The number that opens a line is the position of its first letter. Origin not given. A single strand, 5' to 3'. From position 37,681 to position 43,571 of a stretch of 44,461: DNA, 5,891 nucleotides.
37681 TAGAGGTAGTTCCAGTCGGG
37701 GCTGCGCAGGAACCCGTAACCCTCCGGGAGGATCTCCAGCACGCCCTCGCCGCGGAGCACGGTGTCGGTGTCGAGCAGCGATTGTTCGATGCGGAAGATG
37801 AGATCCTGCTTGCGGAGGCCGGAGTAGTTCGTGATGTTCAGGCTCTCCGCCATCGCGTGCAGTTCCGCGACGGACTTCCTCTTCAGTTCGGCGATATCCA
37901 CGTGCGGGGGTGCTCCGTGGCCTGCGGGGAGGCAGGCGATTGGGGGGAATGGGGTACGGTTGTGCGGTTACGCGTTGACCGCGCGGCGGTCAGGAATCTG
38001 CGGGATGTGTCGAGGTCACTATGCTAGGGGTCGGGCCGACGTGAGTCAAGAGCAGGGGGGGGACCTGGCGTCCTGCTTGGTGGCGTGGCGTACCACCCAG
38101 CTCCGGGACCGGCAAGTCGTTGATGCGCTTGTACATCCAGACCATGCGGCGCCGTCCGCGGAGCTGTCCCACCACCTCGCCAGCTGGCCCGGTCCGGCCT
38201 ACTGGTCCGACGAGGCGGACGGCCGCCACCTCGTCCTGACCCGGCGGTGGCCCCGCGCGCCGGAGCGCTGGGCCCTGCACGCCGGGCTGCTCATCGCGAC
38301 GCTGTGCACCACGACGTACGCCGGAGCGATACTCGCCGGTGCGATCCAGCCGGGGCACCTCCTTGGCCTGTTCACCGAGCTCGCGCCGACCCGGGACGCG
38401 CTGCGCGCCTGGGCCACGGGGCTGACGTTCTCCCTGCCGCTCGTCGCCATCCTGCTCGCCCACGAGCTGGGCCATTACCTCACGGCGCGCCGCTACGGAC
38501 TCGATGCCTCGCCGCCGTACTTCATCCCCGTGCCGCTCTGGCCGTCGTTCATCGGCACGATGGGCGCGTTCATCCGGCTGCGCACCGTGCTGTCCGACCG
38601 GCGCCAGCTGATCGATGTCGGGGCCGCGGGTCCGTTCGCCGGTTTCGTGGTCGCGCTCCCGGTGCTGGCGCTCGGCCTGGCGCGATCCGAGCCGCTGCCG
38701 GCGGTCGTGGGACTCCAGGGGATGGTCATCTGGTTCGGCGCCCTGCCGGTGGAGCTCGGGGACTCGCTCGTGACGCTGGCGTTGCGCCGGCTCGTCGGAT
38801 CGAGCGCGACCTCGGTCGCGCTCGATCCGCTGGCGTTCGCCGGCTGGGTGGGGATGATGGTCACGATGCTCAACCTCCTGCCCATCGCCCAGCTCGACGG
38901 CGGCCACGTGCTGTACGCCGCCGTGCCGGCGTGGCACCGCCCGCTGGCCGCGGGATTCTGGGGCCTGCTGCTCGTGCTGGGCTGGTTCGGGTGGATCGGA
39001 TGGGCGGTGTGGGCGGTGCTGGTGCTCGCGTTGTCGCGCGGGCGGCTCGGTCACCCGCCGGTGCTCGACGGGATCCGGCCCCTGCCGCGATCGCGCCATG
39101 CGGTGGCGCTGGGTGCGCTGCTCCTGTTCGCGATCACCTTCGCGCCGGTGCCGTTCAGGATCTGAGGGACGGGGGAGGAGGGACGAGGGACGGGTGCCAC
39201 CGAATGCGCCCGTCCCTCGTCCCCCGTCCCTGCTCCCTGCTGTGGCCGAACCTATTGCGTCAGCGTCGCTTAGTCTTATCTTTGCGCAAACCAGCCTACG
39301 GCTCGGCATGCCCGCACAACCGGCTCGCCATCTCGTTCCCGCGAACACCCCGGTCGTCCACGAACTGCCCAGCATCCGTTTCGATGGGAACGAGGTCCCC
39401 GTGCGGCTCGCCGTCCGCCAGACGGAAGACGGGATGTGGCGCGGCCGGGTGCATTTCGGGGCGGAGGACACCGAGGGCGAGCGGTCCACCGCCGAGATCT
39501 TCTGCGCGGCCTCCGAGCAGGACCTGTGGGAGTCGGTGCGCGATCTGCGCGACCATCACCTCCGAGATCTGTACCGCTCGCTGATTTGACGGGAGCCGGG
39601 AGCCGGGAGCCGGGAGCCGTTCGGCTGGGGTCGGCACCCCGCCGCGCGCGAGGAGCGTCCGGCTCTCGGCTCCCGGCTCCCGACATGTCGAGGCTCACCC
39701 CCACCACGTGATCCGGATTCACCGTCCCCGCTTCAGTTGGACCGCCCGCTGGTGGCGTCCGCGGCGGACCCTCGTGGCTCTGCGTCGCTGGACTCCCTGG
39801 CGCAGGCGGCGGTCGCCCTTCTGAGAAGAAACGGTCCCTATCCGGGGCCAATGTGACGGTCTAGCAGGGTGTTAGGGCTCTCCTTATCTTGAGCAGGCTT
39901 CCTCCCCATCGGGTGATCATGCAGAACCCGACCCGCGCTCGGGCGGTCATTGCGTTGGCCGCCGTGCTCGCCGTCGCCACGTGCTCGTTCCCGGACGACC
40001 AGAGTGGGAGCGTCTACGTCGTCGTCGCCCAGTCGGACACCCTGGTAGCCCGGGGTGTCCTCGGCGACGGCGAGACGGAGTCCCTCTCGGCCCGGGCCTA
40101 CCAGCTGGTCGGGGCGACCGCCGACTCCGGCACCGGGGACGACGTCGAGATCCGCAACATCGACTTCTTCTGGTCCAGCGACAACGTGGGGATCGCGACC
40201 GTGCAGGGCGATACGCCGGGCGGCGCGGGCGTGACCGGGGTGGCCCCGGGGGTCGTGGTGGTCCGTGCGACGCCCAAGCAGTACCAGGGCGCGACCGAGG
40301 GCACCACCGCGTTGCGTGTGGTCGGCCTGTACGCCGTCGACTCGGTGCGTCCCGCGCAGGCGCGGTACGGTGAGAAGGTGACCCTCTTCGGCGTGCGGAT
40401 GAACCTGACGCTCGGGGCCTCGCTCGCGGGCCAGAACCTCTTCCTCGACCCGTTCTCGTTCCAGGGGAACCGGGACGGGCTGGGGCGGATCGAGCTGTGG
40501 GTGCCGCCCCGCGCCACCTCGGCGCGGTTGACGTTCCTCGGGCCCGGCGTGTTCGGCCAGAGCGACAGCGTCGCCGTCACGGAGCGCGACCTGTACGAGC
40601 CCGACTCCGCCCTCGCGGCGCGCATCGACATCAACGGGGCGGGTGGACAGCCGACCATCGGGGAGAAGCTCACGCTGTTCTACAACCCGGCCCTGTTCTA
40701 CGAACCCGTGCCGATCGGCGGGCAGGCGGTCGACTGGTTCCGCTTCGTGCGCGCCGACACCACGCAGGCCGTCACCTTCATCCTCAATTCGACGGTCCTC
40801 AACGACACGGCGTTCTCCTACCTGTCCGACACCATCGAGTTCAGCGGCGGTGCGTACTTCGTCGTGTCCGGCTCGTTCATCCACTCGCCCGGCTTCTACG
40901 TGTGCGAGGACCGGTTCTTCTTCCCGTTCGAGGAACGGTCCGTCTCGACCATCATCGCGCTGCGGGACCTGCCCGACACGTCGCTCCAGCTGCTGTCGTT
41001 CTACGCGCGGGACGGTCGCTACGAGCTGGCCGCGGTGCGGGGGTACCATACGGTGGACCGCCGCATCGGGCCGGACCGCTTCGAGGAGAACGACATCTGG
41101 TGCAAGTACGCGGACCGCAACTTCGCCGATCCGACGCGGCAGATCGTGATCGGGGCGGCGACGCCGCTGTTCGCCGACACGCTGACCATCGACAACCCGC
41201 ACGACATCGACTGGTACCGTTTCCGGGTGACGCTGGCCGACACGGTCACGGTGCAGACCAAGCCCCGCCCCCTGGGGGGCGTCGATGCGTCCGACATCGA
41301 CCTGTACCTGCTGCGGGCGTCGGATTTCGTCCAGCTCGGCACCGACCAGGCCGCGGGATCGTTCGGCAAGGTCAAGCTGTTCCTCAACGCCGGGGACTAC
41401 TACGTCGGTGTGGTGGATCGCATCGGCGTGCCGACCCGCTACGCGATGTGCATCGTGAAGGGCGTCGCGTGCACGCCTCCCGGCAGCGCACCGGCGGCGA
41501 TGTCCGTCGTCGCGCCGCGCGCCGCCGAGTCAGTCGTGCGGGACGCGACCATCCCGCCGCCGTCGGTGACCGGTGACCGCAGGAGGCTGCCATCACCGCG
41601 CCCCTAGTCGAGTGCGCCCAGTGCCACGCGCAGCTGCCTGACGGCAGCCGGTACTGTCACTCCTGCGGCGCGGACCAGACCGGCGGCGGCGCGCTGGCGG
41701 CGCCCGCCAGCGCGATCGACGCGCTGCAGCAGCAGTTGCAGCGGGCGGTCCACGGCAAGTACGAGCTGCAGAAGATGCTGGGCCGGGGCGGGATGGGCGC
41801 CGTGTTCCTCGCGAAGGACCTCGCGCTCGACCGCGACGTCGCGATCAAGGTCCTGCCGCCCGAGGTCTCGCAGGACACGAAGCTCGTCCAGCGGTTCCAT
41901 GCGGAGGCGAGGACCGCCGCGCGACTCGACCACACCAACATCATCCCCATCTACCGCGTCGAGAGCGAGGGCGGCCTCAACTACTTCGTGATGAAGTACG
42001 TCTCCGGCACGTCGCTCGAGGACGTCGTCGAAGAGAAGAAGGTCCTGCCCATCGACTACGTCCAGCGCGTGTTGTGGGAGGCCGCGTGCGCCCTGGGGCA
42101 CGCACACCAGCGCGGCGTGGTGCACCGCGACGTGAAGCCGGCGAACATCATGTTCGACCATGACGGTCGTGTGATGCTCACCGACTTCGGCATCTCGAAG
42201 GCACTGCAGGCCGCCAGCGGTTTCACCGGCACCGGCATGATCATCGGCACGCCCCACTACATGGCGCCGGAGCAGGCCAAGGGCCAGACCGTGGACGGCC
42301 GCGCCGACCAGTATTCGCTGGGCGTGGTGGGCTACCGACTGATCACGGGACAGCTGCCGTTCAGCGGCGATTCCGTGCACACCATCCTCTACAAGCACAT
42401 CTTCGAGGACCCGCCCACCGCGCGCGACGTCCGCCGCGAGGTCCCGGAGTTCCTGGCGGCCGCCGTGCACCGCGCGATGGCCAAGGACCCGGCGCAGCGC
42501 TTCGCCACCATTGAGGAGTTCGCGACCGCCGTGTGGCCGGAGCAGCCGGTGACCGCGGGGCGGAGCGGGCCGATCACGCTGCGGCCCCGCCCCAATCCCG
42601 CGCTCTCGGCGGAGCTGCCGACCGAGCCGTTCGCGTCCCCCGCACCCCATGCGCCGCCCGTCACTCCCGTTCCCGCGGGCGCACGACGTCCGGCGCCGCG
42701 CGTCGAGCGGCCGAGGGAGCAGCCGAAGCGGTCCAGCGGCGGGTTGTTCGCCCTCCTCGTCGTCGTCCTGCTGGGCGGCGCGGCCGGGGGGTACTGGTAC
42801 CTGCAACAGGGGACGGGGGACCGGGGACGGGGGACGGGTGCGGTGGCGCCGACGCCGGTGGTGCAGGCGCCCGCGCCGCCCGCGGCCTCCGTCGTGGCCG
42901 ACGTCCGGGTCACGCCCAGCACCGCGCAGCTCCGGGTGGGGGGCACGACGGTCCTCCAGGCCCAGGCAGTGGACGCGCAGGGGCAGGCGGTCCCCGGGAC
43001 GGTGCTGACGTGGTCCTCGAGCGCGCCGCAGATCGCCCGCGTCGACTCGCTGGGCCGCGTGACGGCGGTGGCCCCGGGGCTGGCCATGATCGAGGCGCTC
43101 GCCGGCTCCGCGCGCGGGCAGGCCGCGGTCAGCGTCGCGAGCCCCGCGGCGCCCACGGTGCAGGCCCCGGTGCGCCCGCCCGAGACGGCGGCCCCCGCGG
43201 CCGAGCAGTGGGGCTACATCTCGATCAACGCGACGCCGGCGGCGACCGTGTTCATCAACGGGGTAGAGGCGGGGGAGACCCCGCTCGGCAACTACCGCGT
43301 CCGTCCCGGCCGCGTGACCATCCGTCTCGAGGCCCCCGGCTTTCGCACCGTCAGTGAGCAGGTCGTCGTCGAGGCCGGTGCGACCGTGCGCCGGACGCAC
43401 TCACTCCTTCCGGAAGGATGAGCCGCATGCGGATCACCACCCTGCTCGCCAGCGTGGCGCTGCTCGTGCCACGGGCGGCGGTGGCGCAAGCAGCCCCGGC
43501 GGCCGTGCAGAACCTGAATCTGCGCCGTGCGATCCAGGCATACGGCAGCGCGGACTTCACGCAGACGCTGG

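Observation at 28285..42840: STRR-like family: six loci of tandem heptanucleotide repeats, three mirrored into long hairpins at gene boundaries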

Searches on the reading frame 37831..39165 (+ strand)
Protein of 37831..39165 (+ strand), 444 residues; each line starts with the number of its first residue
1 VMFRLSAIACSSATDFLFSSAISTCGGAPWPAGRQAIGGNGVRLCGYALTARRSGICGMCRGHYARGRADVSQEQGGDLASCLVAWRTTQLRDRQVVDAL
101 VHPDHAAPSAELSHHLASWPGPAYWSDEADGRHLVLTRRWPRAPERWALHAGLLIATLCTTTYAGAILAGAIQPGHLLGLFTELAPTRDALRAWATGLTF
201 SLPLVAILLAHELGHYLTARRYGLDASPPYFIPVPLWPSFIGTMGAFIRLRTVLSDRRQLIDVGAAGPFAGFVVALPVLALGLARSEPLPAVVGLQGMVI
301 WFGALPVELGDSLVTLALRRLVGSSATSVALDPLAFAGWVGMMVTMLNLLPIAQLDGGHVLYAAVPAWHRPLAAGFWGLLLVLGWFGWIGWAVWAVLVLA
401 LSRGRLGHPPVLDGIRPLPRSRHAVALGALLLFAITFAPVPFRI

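Call 14: search_protein_families(library=pfam, proteins=[window:37831-39165:+], max_evalue=0.001)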
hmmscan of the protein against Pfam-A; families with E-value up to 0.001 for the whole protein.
window:37831-39165:+ (444 aa): 1 family
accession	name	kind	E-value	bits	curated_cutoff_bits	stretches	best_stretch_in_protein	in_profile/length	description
PF02163.28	Peptidase_M50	-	6.5e-23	81.7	27.2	1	200-370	2-200/221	Peptidase family M50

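Call 18: find_related_loci(query=window:37831-39165:+, collection=genome_contigs, flank=10000)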
Query window:37831-39165:+ (444 aa) in genome_contigs; peptide patterns used: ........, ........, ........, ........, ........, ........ (x = any residue, [..] = any of these).
600 stretches matched a pattern (row limit reached: there are more); 117 encode a relative of the query (tblastn E <= 1e-3); the best 80 are kept; 80 distinct loci.
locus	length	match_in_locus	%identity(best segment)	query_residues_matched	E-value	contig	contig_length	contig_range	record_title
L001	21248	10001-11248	70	30-444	3e-169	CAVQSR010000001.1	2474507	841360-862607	MAG: uncultured Gemmatimonadales bacterium isolate MFD09964.bin.1.77 genome assembly, contig: contig_14889, whole genome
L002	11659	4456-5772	61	1-444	2e-148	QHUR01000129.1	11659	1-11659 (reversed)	MAG: Gemmatimonadetes bacterium isolate AG23 14_1009_16_30cm_scaffold_45791_curated, whole genome shotgun sequence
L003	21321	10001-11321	69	1-444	5e-145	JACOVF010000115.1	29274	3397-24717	MAG: Gemmatimonadetes bacterium isolate NC_groundwater_93_Ag_S2p5_70_173 S_2p5_S6_170907_scaffold_2341737, whole genome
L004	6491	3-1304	59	9-444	1e-129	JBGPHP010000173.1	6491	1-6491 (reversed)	MAG: Gemmatimonadota bacterium isolate OBJ_0618_7090110_355 k141_5077991_length_6491_cov_21.6431, whole genome shotgun s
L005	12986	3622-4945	56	2-442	1e-122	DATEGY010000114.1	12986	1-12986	MAG TPA_asm: Gemmatimonadales bacterium isolate SMAG_U8797 k141_1477725, whole genome shotgun sequence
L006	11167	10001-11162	55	2-388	1e-101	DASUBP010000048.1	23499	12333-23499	MAG TPA_asm: Gemmatimonadales bacterium isolate SMAG_U2524 k141_791624, whole genome shotgun sequence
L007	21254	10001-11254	41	39-442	5e-70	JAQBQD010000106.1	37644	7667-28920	MAG: Gemmatimonadetes bacterium isolate RYN_364 scaffold_2768520, whole genome shotgun sequence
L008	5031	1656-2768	48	79-443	4e-69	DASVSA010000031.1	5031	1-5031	MAG TPA_asm: Longimicrobium sp. isolate SMAG_U3250 k141_393287, whole genome shotgun sequence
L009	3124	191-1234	46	77-422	4e-65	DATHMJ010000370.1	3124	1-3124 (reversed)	MAG TPA_asm: Gemmatimonadales bacterium isolate SMAG_U12629 k141_2228779, whole genome shotgun sequence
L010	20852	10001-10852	44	161-442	2e-56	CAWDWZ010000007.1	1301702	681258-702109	MAG: Thermoanaerobaculia bacterium isolate MFD05942.bin.2.306 genome assembly, contig: contig_2573, whole genome shotgun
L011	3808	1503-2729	40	40-444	5e-56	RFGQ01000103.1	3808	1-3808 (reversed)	MAG: Gemmatimonadetes bacterium isolate J028 k99_220911, whole genome shotgun sequence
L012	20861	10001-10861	44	146-443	5e-56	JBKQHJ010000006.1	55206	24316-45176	MAG: Bryobacteraceae bacterium isolate SEr2D2E2F__bin_113 SEr2D2E2F_000000002743, whole genome shotgun sequence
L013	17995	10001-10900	40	139-442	1e-55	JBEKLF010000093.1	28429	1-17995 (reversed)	MAG: Terriglobia bacterium isolate SPRUCE 364 SPRUCE_364_93, whole genome shotgun sequence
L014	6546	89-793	45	197-444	3e-55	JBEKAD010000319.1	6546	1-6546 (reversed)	MAG: Terriglobia bacterium isolate SPRUCE 104 SPRUCE_104_319, whole genome shotgun sequence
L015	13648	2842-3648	45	168-441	4e-55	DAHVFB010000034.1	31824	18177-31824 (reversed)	MAG TPA_asm: Deltaproteobacteria bacterium isolate clean291 NODE_34_length_31824_cov_6.204562, whole genome shotgun sequ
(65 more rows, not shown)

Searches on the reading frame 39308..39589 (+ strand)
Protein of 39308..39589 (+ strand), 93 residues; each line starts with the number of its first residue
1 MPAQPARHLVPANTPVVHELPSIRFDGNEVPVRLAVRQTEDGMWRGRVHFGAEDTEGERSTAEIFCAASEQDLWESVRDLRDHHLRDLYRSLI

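Call 15: search_protein_families(library=pfam, proteins=[window:39308-39589:+], max_evalue=0.001)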
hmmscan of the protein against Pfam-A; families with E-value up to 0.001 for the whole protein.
window:39308-39589:+ (93 aa): 0 families

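Call 70: find_encoding_contigs(protein=window:39308-39589:+, flank=10000, max_places=4)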
Protein window:39308-39589:+ (93 aa): 2 contigs read that carry it; 2 places shown.
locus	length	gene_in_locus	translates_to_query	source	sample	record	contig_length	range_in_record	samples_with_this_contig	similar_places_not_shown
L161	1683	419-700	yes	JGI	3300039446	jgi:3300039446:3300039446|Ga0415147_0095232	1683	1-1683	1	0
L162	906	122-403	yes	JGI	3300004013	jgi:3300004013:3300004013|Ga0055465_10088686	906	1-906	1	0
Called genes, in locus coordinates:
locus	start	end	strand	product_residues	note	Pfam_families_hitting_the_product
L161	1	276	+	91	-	?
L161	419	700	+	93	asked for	-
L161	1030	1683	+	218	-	?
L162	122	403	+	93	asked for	-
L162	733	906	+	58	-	?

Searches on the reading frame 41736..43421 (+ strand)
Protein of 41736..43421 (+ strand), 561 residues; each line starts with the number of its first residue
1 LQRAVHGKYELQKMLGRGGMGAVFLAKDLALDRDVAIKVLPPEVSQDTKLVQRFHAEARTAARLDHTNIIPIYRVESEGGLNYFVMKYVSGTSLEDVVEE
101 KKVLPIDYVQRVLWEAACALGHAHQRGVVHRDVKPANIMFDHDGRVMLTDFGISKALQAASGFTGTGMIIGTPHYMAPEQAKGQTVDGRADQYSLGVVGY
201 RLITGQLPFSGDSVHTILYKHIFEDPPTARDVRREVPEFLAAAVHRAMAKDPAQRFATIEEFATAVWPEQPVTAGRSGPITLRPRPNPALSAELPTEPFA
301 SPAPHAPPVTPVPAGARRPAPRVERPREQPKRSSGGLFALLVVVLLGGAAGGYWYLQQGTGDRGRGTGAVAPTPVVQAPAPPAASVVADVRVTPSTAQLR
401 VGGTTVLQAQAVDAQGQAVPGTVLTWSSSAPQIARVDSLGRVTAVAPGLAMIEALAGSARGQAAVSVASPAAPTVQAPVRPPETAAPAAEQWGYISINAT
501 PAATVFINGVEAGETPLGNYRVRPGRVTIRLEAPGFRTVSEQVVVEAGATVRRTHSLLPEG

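Call 15: search_protein_families(library=pfam, proteins=[window:41736-43421:+], max_evalue=0.001)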
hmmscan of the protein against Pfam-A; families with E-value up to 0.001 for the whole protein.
window:41736-43421:+ (561 aa): 7 families
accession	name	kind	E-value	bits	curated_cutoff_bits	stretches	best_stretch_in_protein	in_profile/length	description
PF00069.31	Pkinase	-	7.3e-50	170.2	31.7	1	9-257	1-253/263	Protein kinase domain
PF07714.23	PK_Tyr_Ser-Thr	-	5.1e-31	108.4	23.1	1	10-255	2-248/258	Protein tyrosine and serine/threonine kinase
PF08308.17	PEGA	-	3.3e-12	46.6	20.8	1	492-557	1-67/71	PEGA domain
PF02368.24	Big_2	-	8.6e-11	42.1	22.8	1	387-465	2-77/79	Bacterial Ig-like domain (group 2)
PF03109.22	ABC1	-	1.1e-08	34.9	22.9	1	82-158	143-218/244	ABC1 atypical kinase-like domain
PF01636.29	APH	-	2.9e-05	24.4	23.2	0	114-146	155-188/239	Phosphotransferase enzyme family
PF13620.12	CarboxypepD_reg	-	0.00057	20.6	32.3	0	516-554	36-78/82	Carboxypeptidase regulatory-like domain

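Call 67: find_encoding_contigs(protein=window:41736-43421:+, flank=10000, max_places=4)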
Protein window:41736-43421:+ (561 aa): no gene with exactly this product is on record in the collection.
